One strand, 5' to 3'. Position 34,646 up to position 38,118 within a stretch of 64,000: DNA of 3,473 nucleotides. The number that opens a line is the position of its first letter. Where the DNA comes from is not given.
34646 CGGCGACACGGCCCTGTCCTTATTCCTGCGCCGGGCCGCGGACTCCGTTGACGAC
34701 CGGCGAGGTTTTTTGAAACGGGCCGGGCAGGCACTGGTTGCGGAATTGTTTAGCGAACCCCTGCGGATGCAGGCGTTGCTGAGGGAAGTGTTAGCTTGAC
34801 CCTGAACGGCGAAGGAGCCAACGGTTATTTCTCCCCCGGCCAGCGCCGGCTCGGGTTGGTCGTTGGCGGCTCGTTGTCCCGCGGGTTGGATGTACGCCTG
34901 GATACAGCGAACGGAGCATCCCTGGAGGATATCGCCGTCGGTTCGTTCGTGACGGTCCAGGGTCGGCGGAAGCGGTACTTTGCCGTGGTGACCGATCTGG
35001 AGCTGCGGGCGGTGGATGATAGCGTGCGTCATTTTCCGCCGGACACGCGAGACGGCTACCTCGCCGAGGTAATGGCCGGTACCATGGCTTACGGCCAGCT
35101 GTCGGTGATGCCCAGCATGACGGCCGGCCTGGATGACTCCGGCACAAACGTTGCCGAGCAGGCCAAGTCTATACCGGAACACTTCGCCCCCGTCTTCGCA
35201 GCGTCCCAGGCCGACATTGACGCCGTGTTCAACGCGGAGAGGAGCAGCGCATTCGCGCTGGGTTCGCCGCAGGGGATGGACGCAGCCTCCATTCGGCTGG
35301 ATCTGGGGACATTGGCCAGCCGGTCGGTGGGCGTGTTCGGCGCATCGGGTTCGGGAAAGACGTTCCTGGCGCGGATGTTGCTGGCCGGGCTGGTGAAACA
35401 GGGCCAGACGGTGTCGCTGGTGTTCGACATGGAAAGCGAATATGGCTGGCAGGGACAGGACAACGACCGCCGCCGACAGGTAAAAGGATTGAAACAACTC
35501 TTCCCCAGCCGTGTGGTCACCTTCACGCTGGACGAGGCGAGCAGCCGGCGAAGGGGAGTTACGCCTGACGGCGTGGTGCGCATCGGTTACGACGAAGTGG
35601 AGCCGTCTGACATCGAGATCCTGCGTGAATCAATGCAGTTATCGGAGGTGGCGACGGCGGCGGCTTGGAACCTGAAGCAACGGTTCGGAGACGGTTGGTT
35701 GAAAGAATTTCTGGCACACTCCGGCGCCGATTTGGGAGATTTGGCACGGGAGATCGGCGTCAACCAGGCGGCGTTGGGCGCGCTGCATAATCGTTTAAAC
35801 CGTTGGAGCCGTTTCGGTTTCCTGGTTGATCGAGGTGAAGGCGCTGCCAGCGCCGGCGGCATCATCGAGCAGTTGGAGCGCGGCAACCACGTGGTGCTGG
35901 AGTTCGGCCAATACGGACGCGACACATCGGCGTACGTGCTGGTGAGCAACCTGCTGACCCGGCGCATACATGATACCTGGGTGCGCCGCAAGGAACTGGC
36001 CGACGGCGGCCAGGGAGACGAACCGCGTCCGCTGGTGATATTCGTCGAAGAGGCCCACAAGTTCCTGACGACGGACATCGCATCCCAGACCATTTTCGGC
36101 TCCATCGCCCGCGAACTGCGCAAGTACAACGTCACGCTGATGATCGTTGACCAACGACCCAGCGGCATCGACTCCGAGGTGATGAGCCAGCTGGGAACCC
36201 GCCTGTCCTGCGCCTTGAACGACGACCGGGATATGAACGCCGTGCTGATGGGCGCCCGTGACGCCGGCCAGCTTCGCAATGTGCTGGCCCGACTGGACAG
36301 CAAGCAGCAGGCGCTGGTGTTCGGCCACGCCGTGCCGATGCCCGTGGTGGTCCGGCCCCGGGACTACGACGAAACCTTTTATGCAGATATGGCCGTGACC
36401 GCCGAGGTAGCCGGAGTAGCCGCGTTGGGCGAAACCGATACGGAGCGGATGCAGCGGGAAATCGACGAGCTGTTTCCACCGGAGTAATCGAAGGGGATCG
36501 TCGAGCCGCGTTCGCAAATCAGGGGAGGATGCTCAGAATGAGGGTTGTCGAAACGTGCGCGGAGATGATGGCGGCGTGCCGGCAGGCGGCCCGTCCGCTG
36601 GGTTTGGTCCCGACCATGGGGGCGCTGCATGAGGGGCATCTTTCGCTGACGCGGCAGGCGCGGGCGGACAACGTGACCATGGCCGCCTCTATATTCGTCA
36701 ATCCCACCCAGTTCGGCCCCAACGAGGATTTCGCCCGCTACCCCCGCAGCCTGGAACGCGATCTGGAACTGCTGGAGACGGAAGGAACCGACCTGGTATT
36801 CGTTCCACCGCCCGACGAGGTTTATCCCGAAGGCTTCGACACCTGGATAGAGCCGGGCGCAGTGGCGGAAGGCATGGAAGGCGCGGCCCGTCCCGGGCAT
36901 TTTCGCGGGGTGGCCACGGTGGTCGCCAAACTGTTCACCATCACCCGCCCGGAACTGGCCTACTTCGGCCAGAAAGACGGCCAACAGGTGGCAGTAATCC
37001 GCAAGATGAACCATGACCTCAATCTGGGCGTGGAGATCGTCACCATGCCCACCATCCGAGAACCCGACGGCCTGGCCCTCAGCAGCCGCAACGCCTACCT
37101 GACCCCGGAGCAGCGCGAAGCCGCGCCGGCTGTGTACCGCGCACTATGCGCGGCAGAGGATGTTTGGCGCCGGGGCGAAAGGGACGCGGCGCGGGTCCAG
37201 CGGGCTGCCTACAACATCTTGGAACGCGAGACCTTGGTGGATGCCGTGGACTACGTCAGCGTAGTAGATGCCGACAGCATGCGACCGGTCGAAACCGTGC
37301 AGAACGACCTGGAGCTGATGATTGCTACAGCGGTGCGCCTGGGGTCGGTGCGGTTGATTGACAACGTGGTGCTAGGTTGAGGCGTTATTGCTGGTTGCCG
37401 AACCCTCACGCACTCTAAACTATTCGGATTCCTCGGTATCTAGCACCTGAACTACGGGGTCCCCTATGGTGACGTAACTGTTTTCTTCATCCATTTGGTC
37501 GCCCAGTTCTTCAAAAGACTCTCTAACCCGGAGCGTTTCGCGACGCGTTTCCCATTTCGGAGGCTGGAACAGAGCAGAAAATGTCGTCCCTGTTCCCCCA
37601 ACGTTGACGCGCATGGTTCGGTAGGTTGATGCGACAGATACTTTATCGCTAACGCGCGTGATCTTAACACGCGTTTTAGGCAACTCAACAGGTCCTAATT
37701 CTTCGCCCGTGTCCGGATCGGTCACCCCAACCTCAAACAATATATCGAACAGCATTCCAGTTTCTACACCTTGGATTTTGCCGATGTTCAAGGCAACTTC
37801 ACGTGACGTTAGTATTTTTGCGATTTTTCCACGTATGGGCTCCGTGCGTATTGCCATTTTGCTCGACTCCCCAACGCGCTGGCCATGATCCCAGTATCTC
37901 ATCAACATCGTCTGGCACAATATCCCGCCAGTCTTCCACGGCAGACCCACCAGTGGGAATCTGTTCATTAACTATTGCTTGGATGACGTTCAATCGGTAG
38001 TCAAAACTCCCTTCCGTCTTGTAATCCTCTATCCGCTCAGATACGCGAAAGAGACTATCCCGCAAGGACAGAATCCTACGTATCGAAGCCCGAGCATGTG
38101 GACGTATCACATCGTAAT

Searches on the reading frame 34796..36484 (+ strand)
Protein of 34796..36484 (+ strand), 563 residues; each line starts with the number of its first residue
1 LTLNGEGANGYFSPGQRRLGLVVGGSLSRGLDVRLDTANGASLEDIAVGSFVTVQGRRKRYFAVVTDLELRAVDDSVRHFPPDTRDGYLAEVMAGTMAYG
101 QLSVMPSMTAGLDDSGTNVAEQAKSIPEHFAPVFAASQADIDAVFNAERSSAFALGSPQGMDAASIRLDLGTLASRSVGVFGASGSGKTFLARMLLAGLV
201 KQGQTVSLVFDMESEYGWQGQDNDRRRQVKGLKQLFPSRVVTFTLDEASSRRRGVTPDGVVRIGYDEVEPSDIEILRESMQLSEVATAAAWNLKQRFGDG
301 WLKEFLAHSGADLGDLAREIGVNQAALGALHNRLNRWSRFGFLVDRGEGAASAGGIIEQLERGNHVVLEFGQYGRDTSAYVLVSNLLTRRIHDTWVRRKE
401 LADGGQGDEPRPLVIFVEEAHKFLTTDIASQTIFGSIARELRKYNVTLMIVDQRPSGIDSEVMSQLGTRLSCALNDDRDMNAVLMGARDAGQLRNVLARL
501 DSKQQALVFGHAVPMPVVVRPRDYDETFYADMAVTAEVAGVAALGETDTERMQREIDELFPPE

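Call 94: search_protein_families(library=pfam, proteins=[window:34796-36484:+], max_evalue=0.01)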
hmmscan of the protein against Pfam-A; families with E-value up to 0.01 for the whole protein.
window:34796-36484:+ (563 aa): 9 families
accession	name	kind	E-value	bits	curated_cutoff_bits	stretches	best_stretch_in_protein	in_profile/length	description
PF01935.23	DUF87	-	1.6e-19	71.4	23.2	1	155-390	3-219/220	Helicase HerA, central domain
PF05872.18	HerA_C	-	2e-05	23.9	22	1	400-475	247-322/502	Helicase HerA-like C-terminal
PF13401.12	AAA_22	-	0.00013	22.7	27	1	179-245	9-41/130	AAA domain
PF09378.16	HAS-barrel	-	0.0008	19.9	25.2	1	20-71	2-48/90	HAS barrel domain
PF13191.12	AAA_16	-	0.00099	20.1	32.6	0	176-207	25-57/167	AAA ATPase domain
PF20720.3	nSTAND3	-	0.0012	19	27.2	1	178-209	20-51/155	Novel STAND NTPase 3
PF19044.6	P-loop_TraG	-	0.0017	17.5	25.8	1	156-209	10-63/413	TraG P-loop domain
PF03205.20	MobB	-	0.0055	17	26.6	0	178-224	2-48/133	Molybdopterin guanine dinucleotide synthesis protein B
PF01656.29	CbiA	-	0.0058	17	25.4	1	182-349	6-54/125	CobQ/CobB/MinD/ParA nucleotide binding domain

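Call 95: search_protein_families(library=padloc, proteins=[window:34796-36484:+], max_evalue=0.01)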
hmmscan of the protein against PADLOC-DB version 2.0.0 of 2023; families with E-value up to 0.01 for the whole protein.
window:34796-36484:+ (563 aa): 14 families
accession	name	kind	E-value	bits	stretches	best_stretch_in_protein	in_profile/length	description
PDLC04105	HerA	-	3.2e-33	113.1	2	385-520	399-534/576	-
PDLC04100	HerA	-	1.6e-24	84.6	2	402-520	431-554/580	-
PDLC02185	HerA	-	1e-23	81.9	2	403-520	438-560/585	-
PDLC04102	HerA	-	4.7e-20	69.5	1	382-524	482-622/654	-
PDLC04103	HerA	-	5.9e-20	69.1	2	409-520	438-555/579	-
PDLC04106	HerA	-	5.2e-19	66.2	2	411-533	510-640/667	-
PDLC04098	HerA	-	3e-17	60.4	1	408-525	523-650/686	-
PDLC04140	mad8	-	6.4e-15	53.5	1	175-519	27-297/314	mads_8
PDLC02188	HerA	-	6.6e-14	49.7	1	408-520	424-541/578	-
PDLC04104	HerA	-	2e-11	41.3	1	406-519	214-334/379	-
PDLC04097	HerA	-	8.3e-09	32.6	1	432-520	503-591/618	-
PDLC01055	HerA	-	9.8e-06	22.6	1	128-239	110-222/532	Type III coevolved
PDLC04099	HerA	-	0.00016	19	1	34-216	24-210/214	-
PDLC04107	HerA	-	0.0035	14.4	1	33-217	25-211/306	-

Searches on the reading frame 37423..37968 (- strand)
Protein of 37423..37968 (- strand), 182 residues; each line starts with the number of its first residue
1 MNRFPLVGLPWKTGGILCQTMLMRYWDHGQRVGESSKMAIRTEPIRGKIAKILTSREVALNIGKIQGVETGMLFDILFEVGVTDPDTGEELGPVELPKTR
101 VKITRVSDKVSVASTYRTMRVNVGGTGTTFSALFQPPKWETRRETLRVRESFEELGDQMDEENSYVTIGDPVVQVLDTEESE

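Call 94: search_protein_families(library=pfam, proteins=[window:37423-37968:-], max_evalue=0.01)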
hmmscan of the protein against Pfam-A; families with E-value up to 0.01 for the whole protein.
window:37423-37968:- (182 aa): 1 family
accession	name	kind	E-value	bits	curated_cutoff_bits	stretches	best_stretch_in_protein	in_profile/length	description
PF16538.11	FlgT_C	-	2.5e-05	25.1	27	1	57-115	3-60/77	Flagellar assembly protein T, C-terminal domain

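Call 95: search_protein_families(library=padloc, proteins=[window:37423-37968:-], max_evalue=0.01)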
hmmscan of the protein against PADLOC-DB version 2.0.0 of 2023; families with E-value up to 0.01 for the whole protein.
window:37423-37968:- (182 aa): 0 families
